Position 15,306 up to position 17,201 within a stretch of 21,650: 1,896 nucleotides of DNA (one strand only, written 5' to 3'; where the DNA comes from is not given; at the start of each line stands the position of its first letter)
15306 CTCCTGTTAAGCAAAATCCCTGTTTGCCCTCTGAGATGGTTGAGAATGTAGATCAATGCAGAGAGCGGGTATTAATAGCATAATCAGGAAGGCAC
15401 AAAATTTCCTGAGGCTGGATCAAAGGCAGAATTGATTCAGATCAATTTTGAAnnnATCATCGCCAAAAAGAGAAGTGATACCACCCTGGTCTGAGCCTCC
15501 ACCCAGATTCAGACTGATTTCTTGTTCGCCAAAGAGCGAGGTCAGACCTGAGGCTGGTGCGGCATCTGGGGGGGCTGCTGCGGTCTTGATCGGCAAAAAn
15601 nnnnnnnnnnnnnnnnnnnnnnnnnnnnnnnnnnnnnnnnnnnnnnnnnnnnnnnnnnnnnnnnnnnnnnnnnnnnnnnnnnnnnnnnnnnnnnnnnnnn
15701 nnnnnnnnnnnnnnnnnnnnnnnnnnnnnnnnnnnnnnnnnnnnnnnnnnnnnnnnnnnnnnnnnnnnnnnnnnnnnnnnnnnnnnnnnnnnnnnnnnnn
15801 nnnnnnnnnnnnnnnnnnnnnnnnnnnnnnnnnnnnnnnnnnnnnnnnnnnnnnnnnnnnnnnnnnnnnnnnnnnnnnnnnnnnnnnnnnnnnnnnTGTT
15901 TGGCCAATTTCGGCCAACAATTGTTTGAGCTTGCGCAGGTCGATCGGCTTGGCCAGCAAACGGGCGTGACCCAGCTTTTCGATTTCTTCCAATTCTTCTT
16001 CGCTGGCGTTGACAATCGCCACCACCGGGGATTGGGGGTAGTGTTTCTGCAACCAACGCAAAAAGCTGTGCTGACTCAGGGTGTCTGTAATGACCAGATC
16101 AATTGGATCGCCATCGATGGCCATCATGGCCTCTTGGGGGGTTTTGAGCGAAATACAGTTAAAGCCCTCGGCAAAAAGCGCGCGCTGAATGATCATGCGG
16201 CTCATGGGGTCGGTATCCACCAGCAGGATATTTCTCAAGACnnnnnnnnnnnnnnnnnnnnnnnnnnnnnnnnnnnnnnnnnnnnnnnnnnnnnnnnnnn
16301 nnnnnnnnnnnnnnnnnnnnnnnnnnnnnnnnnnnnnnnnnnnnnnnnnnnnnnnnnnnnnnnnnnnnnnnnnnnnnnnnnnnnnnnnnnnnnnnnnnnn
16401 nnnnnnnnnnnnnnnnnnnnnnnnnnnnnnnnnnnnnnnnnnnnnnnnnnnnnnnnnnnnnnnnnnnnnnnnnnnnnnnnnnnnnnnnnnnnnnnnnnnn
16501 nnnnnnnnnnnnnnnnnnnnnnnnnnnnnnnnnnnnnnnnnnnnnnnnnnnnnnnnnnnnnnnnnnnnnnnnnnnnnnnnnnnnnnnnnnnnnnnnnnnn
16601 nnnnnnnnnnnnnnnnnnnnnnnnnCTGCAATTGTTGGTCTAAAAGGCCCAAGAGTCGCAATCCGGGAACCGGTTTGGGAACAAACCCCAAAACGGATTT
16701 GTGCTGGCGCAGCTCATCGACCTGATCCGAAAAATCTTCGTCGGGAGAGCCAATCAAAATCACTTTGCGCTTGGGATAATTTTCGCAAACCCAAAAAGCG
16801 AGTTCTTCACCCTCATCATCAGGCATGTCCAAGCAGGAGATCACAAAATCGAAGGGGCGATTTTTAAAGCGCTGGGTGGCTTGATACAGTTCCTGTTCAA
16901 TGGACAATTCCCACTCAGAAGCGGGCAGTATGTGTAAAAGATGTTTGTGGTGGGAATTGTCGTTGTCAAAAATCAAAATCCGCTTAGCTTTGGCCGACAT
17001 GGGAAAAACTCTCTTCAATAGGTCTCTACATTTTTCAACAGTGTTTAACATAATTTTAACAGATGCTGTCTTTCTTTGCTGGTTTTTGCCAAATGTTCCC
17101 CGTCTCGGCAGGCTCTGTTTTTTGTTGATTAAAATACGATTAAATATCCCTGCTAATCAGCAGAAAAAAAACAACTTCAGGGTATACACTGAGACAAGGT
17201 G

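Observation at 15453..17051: Unusual REC-DUF4388-REC-DUF4388 tandem architecture with a TSLFG-repeat tail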

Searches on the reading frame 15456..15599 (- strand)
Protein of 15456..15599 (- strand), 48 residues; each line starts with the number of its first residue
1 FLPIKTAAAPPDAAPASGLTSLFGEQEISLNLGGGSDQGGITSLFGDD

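Call 54: search_protein_families(library=pfam, proteins=[window:15456-15599:-], max_evalue=1)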
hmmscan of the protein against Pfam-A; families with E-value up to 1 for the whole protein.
seq(48 aa): 0 families

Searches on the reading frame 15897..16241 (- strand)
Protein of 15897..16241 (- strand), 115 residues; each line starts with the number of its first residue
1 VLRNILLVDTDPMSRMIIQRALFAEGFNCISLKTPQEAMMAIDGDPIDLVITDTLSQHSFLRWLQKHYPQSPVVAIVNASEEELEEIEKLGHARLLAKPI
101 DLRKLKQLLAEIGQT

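Call 6: search_protein_families(library=pfam, proteins=[window:15897-16241:-], max_evalue=0.01)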
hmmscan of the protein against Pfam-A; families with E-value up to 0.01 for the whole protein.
seq(115 aa): 1 family
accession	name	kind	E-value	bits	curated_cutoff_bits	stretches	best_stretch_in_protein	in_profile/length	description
PF00072.30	Response_reg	-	1.6e-11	44.8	30.2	1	5-109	1-110/111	Response regulator receiver domain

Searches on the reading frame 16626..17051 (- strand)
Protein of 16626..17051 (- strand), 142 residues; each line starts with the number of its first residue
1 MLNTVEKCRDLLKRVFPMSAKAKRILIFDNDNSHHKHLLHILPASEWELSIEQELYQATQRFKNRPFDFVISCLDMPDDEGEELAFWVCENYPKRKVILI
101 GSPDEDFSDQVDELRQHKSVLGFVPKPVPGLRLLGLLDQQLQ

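Call 6: search_protein_families(library=pfam, proteins=[window:16626-17051:-], max_evalue=0.01)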
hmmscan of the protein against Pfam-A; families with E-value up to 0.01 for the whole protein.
seq(142 aa): 1 family
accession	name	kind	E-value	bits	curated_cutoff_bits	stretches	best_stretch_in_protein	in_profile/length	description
PF00072.30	Response_reg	-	6e-06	26.8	30.2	1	25-132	1-105/111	Response regulator receiver domain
